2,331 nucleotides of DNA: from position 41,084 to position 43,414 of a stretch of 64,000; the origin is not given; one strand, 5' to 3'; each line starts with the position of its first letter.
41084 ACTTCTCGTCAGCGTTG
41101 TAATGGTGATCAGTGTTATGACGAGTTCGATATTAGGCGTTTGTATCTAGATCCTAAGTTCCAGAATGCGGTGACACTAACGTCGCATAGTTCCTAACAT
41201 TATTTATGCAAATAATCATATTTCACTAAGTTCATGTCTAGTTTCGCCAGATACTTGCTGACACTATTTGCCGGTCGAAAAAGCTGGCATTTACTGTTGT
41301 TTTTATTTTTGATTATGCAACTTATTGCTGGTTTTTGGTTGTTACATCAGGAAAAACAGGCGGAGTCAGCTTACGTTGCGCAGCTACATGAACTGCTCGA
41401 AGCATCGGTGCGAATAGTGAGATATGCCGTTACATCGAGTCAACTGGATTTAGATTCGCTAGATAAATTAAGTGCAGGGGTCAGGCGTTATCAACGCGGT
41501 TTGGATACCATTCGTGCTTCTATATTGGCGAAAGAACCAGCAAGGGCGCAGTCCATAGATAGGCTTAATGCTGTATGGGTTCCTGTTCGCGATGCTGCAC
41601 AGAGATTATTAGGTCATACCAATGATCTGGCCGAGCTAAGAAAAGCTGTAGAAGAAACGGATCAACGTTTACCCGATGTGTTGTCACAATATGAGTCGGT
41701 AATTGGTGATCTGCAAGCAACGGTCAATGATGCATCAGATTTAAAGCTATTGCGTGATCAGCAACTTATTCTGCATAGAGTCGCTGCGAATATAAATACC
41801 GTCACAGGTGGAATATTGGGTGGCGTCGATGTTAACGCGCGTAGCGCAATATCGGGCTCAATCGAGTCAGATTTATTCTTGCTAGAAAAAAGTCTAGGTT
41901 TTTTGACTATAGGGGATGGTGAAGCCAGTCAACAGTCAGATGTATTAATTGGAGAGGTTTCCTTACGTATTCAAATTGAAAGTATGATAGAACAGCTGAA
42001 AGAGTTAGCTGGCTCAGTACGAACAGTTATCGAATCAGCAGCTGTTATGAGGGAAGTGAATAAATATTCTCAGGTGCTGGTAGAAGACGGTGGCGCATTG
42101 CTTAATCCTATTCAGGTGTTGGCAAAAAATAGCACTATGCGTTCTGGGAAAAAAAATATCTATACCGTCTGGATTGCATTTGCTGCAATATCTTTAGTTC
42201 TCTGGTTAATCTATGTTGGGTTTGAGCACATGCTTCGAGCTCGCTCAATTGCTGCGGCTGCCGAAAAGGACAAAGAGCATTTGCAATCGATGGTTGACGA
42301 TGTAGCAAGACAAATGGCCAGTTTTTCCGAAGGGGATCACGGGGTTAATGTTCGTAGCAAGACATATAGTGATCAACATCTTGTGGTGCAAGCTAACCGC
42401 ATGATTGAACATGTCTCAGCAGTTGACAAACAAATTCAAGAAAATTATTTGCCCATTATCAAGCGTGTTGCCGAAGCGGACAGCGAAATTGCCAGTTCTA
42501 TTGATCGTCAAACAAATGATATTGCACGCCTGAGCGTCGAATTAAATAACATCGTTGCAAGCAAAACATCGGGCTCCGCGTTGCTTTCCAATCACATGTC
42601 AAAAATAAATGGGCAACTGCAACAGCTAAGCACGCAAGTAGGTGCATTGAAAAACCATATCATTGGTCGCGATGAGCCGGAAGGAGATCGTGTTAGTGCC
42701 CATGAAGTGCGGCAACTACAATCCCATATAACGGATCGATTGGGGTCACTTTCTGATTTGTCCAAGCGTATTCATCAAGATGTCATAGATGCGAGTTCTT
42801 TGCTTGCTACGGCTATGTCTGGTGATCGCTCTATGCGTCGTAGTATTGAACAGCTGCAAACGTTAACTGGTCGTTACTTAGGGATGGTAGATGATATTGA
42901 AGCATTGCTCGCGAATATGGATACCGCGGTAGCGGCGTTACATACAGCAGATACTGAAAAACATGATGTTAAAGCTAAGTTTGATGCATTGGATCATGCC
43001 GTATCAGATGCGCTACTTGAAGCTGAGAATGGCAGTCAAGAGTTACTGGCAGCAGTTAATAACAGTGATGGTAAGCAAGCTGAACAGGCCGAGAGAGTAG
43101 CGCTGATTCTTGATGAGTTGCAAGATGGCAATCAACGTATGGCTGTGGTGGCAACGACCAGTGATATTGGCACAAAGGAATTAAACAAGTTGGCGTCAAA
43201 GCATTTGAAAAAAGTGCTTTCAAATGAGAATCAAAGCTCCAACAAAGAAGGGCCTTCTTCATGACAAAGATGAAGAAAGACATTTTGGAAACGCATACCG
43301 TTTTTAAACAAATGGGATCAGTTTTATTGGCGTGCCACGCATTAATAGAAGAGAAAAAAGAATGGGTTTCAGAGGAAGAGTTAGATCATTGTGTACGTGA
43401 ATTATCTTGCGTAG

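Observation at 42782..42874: PilJ-like receptor retains only a relic of the MCP signalling hairpin tip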

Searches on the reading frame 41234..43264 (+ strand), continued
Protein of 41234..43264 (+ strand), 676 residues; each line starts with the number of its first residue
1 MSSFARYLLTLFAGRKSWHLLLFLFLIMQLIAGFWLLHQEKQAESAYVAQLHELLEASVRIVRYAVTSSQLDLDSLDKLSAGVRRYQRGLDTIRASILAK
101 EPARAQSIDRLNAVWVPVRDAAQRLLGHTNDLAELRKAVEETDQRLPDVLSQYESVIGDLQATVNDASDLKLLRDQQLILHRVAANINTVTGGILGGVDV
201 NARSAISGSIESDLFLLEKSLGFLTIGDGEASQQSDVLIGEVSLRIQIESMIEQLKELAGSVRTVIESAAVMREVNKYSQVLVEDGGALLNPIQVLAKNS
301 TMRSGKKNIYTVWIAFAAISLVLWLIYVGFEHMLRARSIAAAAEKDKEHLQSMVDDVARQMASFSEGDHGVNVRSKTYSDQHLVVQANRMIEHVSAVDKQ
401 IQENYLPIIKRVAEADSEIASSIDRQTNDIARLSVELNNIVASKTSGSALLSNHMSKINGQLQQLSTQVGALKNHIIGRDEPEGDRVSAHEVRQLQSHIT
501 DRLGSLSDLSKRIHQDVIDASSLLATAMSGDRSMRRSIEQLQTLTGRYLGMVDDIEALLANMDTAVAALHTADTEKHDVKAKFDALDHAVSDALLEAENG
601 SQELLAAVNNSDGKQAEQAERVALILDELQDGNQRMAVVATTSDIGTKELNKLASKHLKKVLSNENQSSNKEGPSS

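Call 41: find_encoding_contigs(protein=P0042, flank=10000, max_places=1)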
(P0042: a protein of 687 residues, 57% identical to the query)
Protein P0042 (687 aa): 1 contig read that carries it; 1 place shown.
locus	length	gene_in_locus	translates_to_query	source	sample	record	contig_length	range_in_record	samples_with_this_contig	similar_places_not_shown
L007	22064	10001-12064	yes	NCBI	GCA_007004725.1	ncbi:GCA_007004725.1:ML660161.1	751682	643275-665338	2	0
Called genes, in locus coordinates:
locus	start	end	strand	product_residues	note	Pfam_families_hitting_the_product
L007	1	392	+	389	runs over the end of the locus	PF00155:Aminotran_1_2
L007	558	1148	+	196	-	-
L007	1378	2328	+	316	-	PF02423:OCD_Mu_crystall, PF01488:Shikimate_DH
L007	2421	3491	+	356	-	PF05544:Pro_racemase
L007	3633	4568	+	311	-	PF01545:Cation_efflux, PF16916:ZT_dimer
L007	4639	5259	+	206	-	PF00160:Pro_isomerase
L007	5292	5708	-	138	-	PF03652:RuvX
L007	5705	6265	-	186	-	PF02622:DUF179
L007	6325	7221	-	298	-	PF13103:TonB_2 (weak), PF03544:TonB_C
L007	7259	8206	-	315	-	PF02951:GSH-S_N, PF02955:GSH-S_ATP, PF08443:RimK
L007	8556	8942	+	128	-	PF00072:Response_reg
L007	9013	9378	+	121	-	PF00072:Response_reg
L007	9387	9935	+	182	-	PF01584:CheW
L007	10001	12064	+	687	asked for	PF13675:PilJ, PF00015:MCPsignal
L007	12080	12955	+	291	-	PF03705:CheR_N (weak), PF01739:CheR, PF08241:Methyltransf_11 (faint), PF08242:Methyltransf_12 (faint), PF13649:Methyltransf_25 (faint), PF13847:Methyltransf_31 (faint)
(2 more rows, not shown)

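Call 54: list_cluster_members(proteins=[P0022, P0007, P0006, P0002, P0003, P0024])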
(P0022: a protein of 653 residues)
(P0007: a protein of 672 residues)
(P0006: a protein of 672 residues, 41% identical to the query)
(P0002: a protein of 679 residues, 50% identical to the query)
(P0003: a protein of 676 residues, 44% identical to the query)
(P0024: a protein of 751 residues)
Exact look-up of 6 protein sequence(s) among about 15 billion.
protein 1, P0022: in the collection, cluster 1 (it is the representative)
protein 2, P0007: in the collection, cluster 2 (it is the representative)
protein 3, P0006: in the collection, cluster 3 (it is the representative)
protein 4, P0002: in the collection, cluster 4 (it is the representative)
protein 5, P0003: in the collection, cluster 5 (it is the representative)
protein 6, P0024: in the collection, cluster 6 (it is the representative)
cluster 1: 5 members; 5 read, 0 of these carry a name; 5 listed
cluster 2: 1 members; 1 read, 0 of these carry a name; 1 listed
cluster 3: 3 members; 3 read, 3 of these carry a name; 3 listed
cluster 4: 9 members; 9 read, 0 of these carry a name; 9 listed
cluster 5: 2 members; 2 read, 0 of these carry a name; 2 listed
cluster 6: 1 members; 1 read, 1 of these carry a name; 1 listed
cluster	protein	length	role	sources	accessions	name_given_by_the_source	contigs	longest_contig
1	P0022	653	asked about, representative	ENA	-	-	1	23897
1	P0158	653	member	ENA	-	-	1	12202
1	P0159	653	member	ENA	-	-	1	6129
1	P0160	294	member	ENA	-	-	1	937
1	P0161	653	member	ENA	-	-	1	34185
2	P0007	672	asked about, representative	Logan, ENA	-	-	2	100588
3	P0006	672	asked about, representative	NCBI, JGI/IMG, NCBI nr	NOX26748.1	MAG: hypothetical protein GXP21_00895 [Gammaproteobacteria bacterium] | hypothetical protein [Gammaproteobacteria bacterium]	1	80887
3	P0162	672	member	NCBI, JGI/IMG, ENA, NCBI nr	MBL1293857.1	MAG: hypothetical protein COB61_008295 [Thiotrichales bacterium] | hypothetical protein [Thiotrichales bacterium]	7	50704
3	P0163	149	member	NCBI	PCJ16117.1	MAG: hypothetical protein COB02_16900, partial [Candidatus Cloacimonadota bacterium]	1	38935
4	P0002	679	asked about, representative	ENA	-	-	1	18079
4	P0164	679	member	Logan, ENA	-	-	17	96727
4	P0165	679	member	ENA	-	-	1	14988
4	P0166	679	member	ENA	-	-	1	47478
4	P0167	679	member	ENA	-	-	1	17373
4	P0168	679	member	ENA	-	-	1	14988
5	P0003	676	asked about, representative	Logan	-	-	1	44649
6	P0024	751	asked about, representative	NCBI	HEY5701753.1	MAG TPA: methyl-accepting chemotaxis protein [Gammaproteobacteria bacterium]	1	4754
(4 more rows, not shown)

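Call 55: find_encoding_contigs(protein=P0022, flank=8000, max_places=2)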
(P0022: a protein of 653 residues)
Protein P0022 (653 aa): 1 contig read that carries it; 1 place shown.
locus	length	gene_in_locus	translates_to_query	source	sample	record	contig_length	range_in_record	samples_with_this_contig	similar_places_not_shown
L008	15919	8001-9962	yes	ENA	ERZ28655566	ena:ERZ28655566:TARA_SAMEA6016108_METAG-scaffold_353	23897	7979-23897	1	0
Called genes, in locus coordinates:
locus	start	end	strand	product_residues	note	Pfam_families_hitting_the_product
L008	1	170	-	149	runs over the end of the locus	PF14467:DUF4426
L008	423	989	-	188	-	PF02325:CCB3_YggT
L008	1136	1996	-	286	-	PF01210:NAD_Gly3P_dh_N (faint), PF03807:F420_oxidored, PF14748:P5CR_dimer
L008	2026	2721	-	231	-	PF01168:Ala_racemase_N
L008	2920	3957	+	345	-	PF00437:T2SSE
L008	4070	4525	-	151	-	PF03652:RuvX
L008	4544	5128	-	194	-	PF02622:DUF179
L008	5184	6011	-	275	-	PF13103:TonB_2 (weak), PF03544:TonB_C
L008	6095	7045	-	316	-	PF02951:GSH-S_N, PF02955:GSH-S_ATP, PF08443:RimK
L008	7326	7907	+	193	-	PF01584:CheW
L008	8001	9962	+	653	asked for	PF13675:PilJ (weak)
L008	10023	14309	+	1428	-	PF26379:FimL_2nd, PF01627:Hpt, PF02518:HATPase_c, PF01584:CheW, PF00072:Response_reg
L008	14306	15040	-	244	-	PF20260:PUA_4, PF04452:Methyltrans_RNA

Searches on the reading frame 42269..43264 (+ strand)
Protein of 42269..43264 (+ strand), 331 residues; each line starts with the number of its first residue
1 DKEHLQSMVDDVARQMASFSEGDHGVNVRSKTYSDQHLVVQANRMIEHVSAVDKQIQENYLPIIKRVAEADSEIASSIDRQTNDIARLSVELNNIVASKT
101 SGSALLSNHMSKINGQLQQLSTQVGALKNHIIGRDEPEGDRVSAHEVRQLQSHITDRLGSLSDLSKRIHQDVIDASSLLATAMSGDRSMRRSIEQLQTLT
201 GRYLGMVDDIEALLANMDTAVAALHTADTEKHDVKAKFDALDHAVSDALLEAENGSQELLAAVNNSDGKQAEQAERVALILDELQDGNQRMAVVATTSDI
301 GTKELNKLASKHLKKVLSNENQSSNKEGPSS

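Call 65: predict_structure(alignment_id=A4)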
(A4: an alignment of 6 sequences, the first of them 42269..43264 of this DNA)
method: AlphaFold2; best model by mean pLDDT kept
length: 331 residues; sequences in the alignment: 6
mean_pLDDT: 71.7   pTM: 0.42
mean pLDDT of the five models: 71.7, 69.3, 67.4, 66.2, 58.1
residues with pLDDT >= 90: 0; 70-90: 221; 50-70: 91; < 50: 19
segments of 3 or more residues with pLDDT < 50: 136-139, 317-331
pLDDT, mean of each block of 10 residues (from residue 1): 72 72 70 76 79 78 79 84 86 72 70 77 73 55 66 74 74 68 60 69 70 71 62 68 76 77 79 85 88 81 74 54 32 35
secondary structure, 60 per line:
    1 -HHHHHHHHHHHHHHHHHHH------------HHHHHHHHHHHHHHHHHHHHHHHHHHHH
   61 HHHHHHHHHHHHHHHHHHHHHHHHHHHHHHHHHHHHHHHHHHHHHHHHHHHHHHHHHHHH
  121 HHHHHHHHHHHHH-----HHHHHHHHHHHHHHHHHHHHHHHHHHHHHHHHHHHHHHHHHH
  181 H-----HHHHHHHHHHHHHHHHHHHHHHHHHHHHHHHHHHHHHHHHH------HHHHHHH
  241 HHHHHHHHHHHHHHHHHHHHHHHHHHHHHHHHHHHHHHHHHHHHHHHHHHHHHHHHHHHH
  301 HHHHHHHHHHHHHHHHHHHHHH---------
elements in order: H2-20 H33-133 H139-181 H187-227 H234-322

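Call 67: fold_search(model_id=the predicted structure, library=pdb)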
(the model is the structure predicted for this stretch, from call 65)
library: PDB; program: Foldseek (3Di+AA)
matches with E <= 10: 921; with E <= 0.001: 1
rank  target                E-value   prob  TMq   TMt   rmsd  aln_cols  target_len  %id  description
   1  3zx6_A                9.6e-04  1.00  0.34  0.36  36.3       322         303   14  Structure of Hamp(AF1503)-Tsr fusion - Hamp (A291V) mutant (released 2012-02-29)
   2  9a69_B                2.4e-03  1.00  0.38  0.23  48.5       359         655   12  Integrative model of MCPB-MCPC by crosslinking MS and deep learning (released 2024-09-18)
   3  9a65_B                2.5e-03  0.99  0.27  0.15  48.0       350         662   15  Integrative model of YVAQ-MCPB by crosslinking MS and deep learning (released 2024-09-18)
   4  3zx6_B                2.7e-03  1.00  0.34  0.36  36.2       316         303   14  Structure of Hamp(AF1503)-Tsr fusion - Hamp (A291V) mutant (released 2012-02-29)
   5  2ch7_B                4.2e-03  1.00  0.35  0.37  36.6       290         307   13  Crystal structure of the cytoplasmic domain of a bacterial chemoreceptor from Thermotoga maritima (released 2006-04-18)
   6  5oxf_C                4.9e-03  1.00  0.37  0.24  12.6       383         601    9  An oligomerised bacterial dynamin pair provides a mechanism for the long range sensing and tethering of membranes (released 2018-09-05)
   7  5owv_C                5.1e-03  1.00  0.30  0.21  12.4       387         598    8  An oligomerised bacterial dynamin pair provides a mechanism for the long-range sensing and tethering of membranes (released 2018-09-05)
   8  7n6g_3R               7.1e-03  0.90  0.21  0.20  52.6       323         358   12  C1 of central pair (released 2022-05-18)
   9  2ch7_A                7.5e-03  1.00  0.38  0.40  36.3       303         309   15  Crystal structure of the cytoplasmic domain of a bacterial chemoreceptor from Thermotoga maritima (released 2006-04-18)
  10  7n6g_3P               9.0e-03  0.51  0.14  0.13  51.7       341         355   14  C1 of central pair (released 2022-05-18)
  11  4jio_A                9.9e-03  0.91  0.20  0.22  38.4       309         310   13  Bro1 V domain and ubiquitin (released 2013-06-19)
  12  8gl3                  1.1e-02  1.00  0.34  0.49   6.6       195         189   13  De novo design of monomeric helical bundles for pH-controlled membrane lysis (released 2023-09-06)
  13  7sqc_1J               1.3e-02  0.95  0.24  0.24  42.2       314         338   13  Ciliary C1 central pair apparatus isolated from Chlamydomonas reinhardtii (released 2022-04-13)
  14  7sqc_1K               1.3e-02  0.60  0.16  0.16  50.5       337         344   14  Ciliary C1 central pair apparatus isolated from Chlamydomonas reinhardtii (released 2022-04-13)
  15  7sqc_1Y               1.6e-02  1.00  0.31  0.37  33.0       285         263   11  Ciliary C1 central pair apparatus isolated from Chlamydomonas reinhardtii (released 2022-04-13)
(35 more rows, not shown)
